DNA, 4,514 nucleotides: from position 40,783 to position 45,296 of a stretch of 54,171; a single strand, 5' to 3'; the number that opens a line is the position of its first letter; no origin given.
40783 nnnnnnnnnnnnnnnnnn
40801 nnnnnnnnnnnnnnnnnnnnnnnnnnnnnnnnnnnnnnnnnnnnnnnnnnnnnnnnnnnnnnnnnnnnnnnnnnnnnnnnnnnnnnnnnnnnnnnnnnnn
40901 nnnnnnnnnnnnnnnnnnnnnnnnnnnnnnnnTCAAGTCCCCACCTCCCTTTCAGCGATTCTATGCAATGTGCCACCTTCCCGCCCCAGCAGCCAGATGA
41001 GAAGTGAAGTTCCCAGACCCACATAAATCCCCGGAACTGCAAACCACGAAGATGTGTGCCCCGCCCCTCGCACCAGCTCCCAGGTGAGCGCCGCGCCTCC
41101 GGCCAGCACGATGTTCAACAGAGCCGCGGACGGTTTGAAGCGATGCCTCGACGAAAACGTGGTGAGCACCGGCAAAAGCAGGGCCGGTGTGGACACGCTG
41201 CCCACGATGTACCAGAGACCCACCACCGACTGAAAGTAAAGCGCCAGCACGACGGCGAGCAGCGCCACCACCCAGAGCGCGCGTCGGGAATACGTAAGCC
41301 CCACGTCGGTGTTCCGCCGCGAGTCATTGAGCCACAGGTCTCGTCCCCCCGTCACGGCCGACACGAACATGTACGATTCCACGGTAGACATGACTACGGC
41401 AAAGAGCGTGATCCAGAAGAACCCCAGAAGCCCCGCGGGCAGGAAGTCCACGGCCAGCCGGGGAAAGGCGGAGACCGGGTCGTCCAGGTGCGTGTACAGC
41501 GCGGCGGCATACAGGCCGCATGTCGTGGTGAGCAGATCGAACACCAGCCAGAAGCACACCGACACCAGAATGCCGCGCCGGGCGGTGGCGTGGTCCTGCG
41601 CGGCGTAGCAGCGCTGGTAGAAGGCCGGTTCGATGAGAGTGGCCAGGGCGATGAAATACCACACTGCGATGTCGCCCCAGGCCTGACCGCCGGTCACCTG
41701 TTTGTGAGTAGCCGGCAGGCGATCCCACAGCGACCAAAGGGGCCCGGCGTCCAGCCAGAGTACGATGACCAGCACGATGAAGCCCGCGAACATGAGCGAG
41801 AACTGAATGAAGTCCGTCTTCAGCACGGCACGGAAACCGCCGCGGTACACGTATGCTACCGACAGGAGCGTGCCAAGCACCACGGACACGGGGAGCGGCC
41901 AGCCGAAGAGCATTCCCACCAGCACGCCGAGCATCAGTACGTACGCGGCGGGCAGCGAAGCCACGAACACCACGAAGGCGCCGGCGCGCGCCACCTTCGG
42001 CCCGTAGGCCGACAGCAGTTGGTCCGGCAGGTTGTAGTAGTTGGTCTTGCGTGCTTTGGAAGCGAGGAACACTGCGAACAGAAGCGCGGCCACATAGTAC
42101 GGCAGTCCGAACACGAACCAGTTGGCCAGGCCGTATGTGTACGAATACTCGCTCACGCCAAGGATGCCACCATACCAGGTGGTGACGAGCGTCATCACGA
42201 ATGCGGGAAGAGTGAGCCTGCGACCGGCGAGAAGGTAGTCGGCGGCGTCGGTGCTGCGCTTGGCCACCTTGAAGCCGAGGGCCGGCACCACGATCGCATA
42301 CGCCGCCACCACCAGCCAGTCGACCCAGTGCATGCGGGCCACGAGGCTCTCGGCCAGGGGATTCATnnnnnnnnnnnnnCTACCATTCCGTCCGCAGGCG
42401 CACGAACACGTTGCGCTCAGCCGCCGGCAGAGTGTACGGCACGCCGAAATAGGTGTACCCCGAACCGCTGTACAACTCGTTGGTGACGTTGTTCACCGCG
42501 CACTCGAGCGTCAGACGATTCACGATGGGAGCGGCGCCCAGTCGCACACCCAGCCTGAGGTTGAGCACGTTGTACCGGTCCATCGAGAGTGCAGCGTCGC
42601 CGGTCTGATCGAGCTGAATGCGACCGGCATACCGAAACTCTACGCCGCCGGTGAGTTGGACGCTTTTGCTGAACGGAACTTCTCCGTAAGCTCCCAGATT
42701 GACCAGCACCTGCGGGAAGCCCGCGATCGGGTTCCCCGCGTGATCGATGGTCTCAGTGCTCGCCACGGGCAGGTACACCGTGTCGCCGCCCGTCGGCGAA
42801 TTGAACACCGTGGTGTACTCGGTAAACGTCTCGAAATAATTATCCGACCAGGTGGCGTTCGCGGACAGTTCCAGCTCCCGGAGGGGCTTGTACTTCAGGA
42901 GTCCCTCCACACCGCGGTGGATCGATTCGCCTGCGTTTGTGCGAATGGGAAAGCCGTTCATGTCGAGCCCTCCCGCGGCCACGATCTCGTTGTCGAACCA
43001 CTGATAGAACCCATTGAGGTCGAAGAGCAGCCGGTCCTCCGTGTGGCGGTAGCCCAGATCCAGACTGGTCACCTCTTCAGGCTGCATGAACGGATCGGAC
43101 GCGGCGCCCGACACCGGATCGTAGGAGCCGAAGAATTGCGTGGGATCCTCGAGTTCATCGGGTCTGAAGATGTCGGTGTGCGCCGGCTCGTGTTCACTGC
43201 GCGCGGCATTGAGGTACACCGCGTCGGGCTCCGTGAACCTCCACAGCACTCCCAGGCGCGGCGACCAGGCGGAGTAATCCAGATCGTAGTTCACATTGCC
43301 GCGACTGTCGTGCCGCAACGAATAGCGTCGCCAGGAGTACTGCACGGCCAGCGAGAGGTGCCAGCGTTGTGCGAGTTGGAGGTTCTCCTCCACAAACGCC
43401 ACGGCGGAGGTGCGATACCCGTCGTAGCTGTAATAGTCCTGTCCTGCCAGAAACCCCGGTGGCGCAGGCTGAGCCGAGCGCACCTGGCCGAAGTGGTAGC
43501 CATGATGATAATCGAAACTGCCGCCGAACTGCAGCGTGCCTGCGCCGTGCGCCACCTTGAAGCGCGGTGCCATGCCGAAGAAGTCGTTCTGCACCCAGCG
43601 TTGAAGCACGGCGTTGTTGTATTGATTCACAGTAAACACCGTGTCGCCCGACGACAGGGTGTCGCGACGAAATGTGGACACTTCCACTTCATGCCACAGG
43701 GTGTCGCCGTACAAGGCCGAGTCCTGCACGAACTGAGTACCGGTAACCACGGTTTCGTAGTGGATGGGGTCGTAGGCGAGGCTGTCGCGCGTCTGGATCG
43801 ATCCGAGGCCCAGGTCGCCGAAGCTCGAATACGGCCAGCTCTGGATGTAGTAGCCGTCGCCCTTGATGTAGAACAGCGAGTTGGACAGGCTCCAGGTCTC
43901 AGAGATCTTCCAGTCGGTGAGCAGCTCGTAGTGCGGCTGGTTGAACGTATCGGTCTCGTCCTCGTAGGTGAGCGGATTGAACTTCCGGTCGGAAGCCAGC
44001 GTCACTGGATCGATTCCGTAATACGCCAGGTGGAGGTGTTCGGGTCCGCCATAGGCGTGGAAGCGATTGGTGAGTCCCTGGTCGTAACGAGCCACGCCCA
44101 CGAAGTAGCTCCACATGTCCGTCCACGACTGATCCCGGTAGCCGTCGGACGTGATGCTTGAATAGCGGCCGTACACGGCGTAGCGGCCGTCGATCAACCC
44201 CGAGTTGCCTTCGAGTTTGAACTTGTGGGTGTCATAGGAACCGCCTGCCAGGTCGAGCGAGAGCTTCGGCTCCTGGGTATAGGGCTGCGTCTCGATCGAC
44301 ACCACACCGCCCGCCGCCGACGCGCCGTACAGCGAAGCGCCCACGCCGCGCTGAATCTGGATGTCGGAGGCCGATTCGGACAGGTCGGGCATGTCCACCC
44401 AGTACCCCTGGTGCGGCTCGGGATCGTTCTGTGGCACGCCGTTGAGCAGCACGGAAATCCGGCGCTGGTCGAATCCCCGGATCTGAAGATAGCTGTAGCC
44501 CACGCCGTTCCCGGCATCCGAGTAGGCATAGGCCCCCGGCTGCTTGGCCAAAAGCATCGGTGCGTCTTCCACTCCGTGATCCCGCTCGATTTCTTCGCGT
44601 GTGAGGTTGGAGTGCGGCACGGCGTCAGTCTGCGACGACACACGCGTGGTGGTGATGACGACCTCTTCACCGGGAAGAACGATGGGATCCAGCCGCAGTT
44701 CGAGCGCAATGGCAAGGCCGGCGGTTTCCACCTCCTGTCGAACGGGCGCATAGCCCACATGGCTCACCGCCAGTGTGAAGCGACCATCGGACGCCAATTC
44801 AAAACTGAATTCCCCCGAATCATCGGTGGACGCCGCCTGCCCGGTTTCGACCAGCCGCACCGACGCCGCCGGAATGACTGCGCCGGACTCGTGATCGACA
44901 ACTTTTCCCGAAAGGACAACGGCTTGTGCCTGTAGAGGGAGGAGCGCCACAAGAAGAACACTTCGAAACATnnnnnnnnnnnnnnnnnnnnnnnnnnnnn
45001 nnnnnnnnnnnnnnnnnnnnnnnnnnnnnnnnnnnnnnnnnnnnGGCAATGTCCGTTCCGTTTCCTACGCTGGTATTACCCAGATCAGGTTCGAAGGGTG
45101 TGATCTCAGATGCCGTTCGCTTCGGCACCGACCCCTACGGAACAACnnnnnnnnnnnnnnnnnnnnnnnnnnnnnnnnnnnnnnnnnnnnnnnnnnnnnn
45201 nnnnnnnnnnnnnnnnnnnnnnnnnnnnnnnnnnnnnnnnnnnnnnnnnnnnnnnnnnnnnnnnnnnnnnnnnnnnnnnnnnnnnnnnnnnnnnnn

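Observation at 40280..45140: TPP-riboswitch-controlled TonB receptor / SSS transporter / thiamine pyrophosphokinase operon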

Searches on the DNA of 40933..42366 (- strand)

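Call 18: search_rna_families(sources=[L005, L006, L007, L025, L043, L048, L049, L058, L062, L078, L034], threshold=gathering)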
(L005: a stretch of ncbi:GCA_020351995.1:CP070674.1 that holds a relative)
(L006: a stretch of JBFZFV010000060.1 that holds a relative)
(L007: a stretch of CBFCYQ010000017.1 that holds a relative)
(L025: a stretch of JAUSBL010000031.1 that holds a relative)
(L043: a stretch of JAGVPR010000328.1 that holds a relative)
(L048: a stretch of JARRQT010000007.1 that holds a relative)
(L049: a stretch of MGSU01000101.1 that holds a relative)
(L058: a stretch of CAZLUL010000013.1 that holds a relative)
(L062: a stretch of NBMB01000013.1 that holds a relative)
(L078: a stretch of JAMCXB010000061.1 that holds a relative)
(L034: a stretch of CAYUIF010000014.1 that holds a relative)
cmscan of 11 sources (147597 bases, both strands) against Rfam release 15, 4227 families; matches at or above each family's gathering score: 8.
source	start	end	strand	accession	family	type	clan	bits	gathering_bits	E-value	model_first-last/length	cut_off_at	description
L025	2865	2956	+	RF00059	TPP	Cis-reg; riboswitch;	-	76.8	54.3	5e-13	1-105/105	no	TPP riboswitch aptamer (THI element)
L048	1849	1946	+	RF00059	TPP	Cis-reg; riboswitch;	-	75.9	54.3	8.4e-13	1-105/105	no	TPP riboswitch aptamer (THI element)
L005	5214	5311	+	RF00059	TPP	Cis-reg; riboswitch;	-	74.8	54.3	1.5e-12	1-105/105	no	TPP riboswitch aptamer (THI element)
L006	3370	3460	+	RF00059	TPP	Cis-reg; riboswitch;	-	72.5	54.3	5.8e-12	1-105/105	no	TPP riboswitch aptamer (THI element)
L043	2282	2382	+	RF00059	TPP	Cis-reg; riboswitch;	-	68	54.3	7.3e-11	1-105/105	no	TPP riboswitch aptamer (THI element)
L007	3316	3410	+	RF00059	TPP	Cis-reg; riboswitch;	-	67.5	54.3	9.4e-11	1-105/105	no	TPP riboswitch aptamer (THI element)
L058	2755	2865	+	RF00059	TPP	Cis-reg; riboswitch;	-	65.3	54.3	3.4e-10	1-105/105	no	TPP riboswitch aptamer (THI element)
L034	2932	3039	+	RF00059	TPP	Cis-reg; riboswitch;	-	62.7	54.3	1.4e-09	1-105/105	no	TPP riboswitch aptamer (THI element)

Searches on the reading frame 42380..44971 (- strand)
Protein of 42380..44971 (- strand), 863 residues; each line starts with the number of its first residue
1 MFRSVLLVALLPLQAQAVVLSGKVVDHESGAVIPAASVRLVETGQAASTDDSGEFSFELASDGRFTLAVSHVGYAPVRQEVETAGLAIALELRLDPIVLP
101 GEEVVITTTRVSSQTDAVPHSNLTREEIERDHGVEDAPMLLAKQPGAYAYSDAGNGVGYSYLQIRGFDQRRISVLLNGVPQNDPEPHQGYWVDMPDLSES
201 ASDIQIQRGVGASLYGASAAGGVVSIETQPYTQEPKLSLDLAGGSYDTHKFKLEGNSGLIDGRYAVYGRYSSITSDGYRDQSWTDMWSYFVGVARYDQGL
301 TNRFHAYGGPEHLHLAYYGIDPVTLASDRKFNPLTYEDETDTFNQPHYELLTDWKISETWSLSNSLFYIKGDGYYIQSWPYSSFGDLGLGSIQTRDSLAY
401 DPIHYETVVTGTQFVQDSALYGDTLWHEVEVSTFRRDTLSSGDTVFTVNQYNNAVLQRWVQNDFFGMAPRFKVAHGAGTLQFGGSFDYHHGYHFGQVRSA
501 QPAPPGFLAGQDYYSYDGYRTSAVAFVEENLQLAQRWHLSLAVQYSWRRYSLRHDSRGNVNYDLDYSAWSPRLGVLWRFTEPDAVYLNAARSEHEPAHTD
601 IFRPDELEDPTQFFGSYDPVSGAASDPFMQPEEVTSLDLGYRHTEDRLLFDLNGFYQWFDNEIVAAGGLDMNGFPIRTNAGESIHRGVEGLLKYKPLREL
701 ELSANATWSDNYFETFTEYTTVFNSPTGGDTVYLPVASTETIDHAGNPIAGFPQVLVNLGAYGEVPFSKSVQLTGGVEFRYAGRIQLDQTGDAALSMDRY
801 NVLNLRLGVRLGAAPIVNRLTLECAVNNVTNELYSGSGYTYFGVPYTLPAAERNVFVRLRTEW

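Call 4: search_protein_families(library=pfam, proteins=[window:42380-44971:-])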
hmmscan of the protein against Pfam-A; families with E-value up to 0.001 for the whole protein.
window:42380-44971:- (863 aa): 4 families
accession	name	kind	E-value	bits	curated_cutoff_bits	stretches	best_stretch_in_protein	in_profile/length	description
PF00593.30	TonB_dep_Rec_b-barrel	-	1.3e-35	124.6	27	1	360-829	77-436/436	TonB dependent receptor-like, beta-barrel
PF07715.20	Plug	-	4.5e-15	56.5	23.9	1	119-223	8-107/107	TonB-dependent Receptor Plug Domain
PF13715.12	CarbopepD_reg_2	-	7.2e-15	55.2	32.2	1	20-106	1-88/88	CarboxypepD_reg-like domain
PF13620.12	CarboxypepD_reg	-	4.1e-13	49.9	32.3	1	20-82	2-68/82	Carboxypeptidase regulatory-like domain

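Call 5: search_protein_families(library=ncbifam, proteins=[window:42380-44971:-])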
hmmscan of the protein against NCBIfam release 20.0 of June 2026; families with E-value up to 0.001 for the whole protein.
window:42380-44971:- (863 aa): 17 families
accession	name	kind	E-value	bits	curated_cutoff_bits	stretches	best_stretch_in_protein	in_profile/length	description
TIGR01783.1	TonB-siderophor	subfamily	4e-38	131.5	223.5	2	515-860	356-646/649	TonB-dependent siderophore receptor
TIGR01785.1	TonB-hemin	subfamily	1.7e-23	83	316.85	2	102-229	2-129/677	TonB-dependent heme/hemoglobin receptor family protein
TIGR01786.1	TonB-hemlactrns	subfamily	1.9e-23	82.7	323.75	2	479-861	350-717/719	TonB-dependent hemoglobin/transferrin/lactoferrin family receptor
TIGR04056.1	OMP_RagA_SusC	subfamily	2e-18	66.1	368.25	1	20-230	3-205/981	SusC/RagA family TonB-linked outer membrane protein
TIGR01779.1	TonB-B12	equivalog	2.4e-14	52.8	599.7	1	101-271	28-197/614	TonB-dependent vitamin B12 receptor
NF041535.1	TonB_rec_PqqU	equivalog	7e-12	44.4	1200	1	169-283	74-188/676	TonB-dependent receptor PqqU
NF007926.1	PRK10641.1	equivalog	1.8e-08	33.4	836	1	102-251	28-176/617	TonB-dependent vitamin B12 receptor BtuB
NF010048.1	PRK13524.1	subfamily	3.1e-07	29.2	493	1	102-241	41-188/744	FepA family TonB-dependent siderophore receptor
NF053590.1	TonB_dep_TOL0244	equivalog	8.7e-07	27.9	645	0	569-715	360-498/604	TOL_0244 family TonB-dependent receptor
NF049945.1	TonB_dep_FCYXU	equivalog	1.7e-06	27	825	1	162-290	98-230/697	TonB-dependent receptor, FCYXU motif-type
NF038289.1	Zn_piracy_ZnuD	exception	2.2e-06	26.6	950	0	140-229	69-154/685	zinc piracy TonB-dependent receptor ZnuD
NF052345.1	S_layer_anammox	exception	3.3e-06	24.7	1400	1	20-118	1315-1415/1596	Kustd1514 family S-layer glycoprotein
NF038079.1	TonB_sider_MxcH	equivalog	4.9e-06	24.9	925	1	139-256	153-266/792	TonB-dependent siderophore myxochelin receptor MxcH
NF049946.1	TonB_dep_CU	exception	1.2e-05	23.9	700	1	162-279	103-222/683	TonB-dependent receptor, CU motif-type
NF010051.0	PRK13528.1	subfamily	8.5e-05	21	583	1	108-240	41-183/727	FepA family TonB-dependent siderophore receptor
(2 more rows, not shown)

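Call 54: search_solved_structures(query=window:42380-44971:-, max_evalue=0.00001)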
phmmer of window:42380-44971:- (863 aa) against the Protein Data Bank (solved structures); distinct sequences matched with E-value up to 0.00001: 1.
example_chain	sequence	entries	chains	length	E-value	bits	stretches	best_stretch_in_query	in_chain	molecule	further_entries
9gbc_A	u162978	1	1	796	1.8e-17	65.8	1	19-254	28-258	TonB-linked outer membrane receptor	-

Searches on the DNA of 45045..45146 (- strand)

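Call 20: build_rna_model(alignment_id=A2)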
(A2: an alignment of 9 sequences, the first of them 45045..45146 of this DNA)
Model R1 built from alignment A2 (9 sequences, 112 columns); structure: RNAalifold consensus.
model positions 98; base pairs 23; branch points 1; effective number of sequences 1.71; information 0.589 bits per position. Calibrated on 0.2 Mb of random sequence (short: E-values are rough).
structure used (alignment columns):
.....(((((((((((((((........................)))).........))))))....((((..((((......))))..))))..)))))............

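Call 22: search_with_rna_model(model_id=R1, sources=[L001, L002, L003, L004, L005, L006, L007, L008, L009, L010, L011, L012, L013, L014, L015, L016, L017, L018, L019, L020, L021, L022, L023, L024, L025, L026, L027, L028, L029, L030, L031, L032, L033, L034, L035, L036, L037, L038, L039, L040, L041, L042, L043, L044, L045, L046, L047, L048, L049, L050, L051, L052, L053, L054, L055, L056, L057, L058, L059, L060, L061, L062, L063, L064, L065, L066, L067, L068, L069, L070, L071, L072, L073, L074, L075, L076, L077, L078, L079, L080, L081, L082, L083, L084, L085], max_evalue=0.001, make_alignment=true)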
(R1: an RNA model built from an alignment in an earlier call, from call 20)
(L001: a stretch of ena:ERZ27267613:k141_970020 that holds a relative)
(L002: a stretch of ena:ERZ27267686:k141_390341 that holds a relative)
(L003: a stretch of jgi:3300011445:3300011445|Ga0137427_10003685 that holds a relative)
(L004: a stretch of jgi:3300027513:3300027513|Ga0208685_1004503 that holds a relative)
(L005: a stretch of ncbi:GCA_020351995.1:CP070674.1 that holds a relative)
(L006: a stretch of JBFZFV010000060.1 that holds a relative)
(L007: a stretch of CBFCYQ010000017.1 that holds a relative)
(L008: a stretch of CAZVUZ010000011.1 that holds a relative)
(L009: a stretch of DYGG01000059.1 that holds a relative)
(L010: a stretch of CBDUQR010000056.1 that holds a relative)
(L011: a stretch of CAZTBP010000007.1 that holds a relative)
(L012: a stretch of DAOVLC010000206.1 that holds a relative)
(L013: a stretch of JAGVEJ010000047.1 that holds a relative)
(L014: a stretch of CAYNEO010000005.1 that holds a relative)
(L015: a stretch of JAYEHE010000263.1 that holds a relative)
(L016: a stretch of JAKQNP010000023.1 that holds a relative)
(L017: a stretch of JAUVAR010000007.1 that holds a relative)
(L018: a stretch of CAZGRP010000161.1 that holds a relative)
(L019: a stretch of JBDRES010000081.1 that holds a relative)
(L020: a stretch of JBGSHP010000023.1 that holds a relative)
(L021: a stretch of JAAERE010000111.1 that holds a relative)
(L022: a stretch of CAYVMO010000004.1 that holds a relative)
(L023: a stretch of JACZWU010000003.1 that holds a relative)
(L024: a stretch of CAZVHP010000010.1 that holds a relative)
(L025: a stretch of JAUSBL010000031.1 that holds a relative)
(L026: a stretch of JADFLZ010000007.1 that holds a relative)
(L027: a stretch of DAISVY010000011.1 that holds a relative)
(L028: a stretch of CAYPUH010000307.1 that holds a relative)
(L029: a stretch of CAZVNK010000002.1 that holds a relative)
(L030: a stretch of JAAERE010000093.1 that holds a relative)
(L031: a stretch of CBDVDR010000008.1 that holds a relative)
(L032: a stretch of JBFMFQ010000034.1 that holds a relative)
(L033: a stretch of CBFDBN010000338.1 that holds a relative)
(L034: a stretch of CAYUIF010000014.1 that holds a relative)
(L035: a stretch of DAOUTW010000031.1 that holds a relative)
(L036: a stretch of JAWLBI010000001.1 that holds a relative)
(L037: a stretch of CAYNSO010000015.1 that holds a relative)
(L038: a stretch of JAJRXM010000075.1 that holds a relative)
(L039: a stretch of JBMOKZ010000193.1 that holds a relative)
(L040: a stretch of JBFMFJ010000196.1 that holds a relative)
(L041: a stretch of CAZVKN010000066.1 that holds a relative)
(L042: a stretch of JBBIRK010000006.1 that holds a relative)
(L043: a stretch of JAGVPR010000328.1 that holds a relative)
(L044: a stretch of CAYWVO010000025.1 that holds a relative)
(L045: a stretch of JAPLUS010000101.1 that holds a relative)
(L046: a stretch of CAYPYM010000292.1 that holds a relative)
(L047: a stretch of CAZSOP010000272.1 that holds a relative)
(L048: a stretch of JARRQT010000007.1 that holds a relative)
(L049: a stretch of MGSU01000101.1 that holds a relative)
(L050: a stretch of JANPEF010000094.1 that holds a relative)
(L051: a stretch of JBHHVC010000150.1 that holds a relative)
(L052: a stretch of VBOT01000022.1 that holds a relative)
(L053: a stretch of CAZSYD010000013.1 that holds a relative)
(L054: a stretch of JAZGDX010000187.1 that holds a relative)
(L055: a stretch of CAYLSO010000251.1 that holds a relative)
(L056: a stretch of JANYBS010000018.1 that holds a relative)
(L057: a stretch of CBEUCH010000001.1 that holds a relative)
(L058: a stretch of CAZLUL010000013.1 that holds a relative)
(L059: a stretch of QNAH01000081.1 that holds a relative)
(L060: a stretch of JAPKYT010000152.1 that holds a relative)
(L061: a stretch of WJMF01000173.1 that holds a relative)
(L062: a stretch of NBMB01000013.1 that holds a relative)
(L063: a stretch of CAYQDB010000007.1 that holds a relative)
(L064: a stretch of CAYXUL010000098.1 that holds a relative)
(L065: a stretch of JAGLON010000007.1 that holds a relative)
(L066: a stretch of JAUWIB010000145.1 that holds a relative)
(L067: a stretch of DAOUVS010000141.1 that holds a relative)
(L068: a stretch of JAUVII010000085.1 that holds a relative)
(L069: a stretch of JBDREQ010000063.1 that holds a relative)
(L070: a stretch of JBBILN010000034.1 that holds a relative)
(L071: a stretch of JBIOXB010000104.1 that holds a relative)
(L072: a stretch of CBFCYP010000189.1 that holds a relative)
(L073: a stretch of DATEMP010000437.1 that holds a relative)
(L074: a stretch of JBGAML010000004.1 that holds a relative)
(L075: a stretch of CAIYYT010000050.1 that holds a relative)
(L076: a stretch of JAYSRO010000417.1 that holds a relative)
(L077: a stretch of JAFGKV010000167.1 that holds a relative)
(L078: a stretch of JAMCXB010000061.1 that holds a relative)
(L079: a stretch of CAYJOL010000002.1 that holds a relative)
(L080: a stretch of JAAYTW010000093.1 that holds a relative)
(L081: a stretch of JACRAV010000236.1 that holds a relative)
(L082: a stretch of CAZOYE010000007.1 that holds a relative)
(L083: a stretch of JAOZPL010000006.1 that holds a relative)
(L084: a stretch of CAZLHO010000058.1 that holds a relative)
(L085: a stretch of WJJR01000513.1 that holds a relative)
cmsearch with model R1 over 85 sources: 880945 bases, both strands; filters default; matches with E-value up to 0.001: 64.
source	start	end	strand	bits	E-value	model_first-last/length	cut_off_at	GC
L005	5214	5311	+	103.1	3.7e-25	1-98/98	no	0.51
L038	3179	3276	+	97.7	1.1e-23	1-98/98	no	0.53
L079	3199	3296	+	97.2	1.5e-23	1-98/98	no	0.55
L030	3126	3223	+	96.5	2.4e-23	1-98/98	no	0.55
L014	3278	3375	+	96.4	2.5e-23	1-98/98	no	0.57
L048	1849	1946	+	94.8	7.2e-23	1-98/98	no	0.51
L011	3359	3454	+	94.7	7.5e-23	1-98/98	no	0.55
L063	3360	3458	+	93.9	1.2e-22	1-98/98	no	0.54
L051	1753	1848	+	93.8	1.3e-22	1-98/98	no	0.56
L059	3335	3431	+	93.6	1.5e-22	1-98/98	no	0.52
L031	3380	3475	+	93.4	1.7e-22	1-98/98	no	0.49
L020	3068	3164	+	93.2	1.9e-22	1-98/98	no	0.53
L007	3316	3410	+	93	2.2e-22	1-98/98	no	0.6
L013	2191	2286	+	92.7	2.7e-22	1-98/98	no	0.52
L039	597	690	+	92.5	3e-22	1-98/98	no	0.5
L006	3370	3460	+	91.9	4.5e-22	1-98/98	no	0.53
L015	3265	3362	+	91.7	5.1e-22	1-98/98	no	0.51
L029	3398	3494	+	91.4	6e-22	1-98/98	no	0.51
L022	3343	3434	+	90.9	8.3e-22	1-98/98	no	0.53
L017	3321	3417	+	90.8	8.7e-22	1-98/98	no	0.51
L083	328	424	+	90.7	9.5e-22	1-98/98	no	0.56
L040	2376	2471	+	90.1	1.4e-21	1-98/98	no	0.53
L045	3386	3481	+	88.7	3.5e-21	1-98/98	no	0.53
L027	3323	3419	+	87.9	5.7e-21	1-98/98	no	0.49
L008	1216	1312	+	87.7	6.6e-21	1-98/98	no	0.57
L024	3222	3316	+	87.4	7.7e-21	1-98/98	no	0.59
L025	2865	2956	+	84.2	5.9e-20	1-98/98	no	0.62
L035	3202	3300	+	82.9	1.3e-19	1-98/98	no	0.56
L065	3455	3559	+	82.8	1.4e-19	1-98/98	no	0.5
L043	2282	2382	+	82.5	1.8e-19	1-98/98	no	0.59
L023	3213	3310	+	82.3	1.9e-19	1-98/98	no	0.56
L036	3383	3484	+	81.8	2.8e-19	1-98/98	no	0.55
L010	3353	3448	+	81.6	3e-19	1-98/98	no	0.57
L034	2932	3039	+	81.4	3.5e-19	1-98/98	no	0.6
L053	3364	3456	+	80.9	4.8e-19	1-98/98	no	0.52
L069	3199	3290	+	80.6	5.6e-19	1-98/98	no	0.52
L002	1122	1223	+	80.3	6.9e-19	1-98/98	no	0.56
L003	1122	1223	+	80.3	6.9e-19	1-98/98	no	0.56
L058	2755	2865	+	80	8.4e-19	1-98/98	no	0.6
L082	3291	3388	+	78.6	2.1e-18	1-98/98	no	0.58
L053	3213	3303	+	78.2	2.6e-18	1-98/98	no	0.57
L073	1501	1605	+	78.2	2.6e-18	1-98/98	no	0.66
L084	2515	2605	+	76.3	8.7e-18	1-98/98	no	0.59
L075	3310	3405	+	76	1e-17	1-98/98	no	0.58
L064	3323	3421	+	74.2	3.3e-17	1-98/98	no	0.54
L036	2860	2952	+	73.8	4.3e-17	1-98/98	no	0.55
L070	2592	2691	+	73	7.3e-17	1-98/98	no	0.55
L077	2932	3032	+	72.3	1.1e-16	1-98/98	no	0.59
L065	3170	3262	+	71.9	1.5e-16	1-98/98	no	0.58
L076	4566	4667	+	70.9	2.8e-16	1-98/98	no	0.58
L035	3361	3458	+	70.7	3.1e-16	1-98/98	no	0.56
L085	2084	2182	+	70.2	4.2e-16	1-98/98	no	0.59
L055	3072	3176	+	70.1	4.6e-16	1-98/98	no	0.63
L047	210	308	+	69.4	7.1e-16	1-98/98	no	0.46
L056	1580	1682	+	69.2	8.2e-16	1-98/98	no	0.61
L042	3269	3356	+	68.8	1e-15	1-98/98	no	0.52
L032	3195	3290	+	68.5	1.2e-15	1-98/98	no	0.61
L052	2653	2782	+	65.1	1.1e-14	1-98/98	no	0.62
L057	3239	3324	+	64.4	1.7e-14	1-98/98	no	0.53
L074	5792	5896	+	62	7.8e-14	1-98/98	no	0.62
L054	2602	2715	+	61.8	8.5e-14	1-98/98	no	0.49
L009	206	311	+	61.2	1.3e-13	1-98/98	no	0.58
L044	2277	2366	+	56.7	2.2e-12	1-98/98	no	0.57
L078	2600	2700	+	40.3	7.4e-08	1-98/98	no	0.56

Alignment A3: 64 matches aligned to the model, 160 columns, each read 5' to 3' on its own strand. Consensus structure (alignment columns), stored with it:
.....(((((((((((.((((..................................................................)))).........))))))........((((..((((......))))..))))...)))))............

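Call 50: search_with_rna_model(model_id=R1, sources=[L019, L037, L041, L049, L050, L062, L071], max_evalue=1, filters=off)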
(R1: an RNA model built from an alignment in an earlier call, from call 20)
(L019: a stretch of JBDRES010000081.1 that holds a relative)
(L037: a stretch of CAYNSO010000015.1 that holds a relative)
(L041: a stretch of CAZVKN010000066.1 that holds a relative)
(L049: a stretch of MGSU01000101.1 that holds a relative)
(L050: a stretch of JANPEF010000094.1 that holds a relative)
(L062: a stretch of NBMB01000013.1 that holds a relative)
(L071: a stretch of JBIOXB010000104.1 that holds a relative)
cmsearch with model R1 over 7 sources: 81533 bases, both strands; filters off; matches with E-value up to 1: 1.
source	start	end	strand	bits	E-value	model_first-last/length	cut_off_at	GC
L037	12168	12260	+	11.3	0.65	1-98/98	no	0.43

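Call 65: search_with_rna_model(model_id=R1, sources=[L089, L090, L091, window], max_evalue=0.01)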
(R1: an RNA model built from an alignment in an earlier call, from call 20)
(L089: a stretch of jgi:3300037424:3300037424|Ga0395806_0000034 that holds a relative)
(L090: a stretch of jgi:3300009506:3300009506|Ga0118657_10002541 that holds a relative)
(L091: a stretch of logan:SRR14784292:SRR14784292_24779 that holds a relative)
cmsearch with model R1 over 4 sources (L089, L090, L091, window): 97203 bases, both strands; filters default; matches with E-value up to 0.01: 4.
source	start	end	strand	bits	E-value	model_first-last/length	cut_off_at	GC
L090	4164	4268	+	80.8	5.6e-20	1-98/98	no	0.52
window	45045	45146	-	80.3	7.6e-20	1-98/98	no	0.56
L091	3463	3564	+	78.5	2.5e-19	1-98/98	no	0.53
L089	4079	4184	+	72.8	9e-18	1-98/98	no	0.58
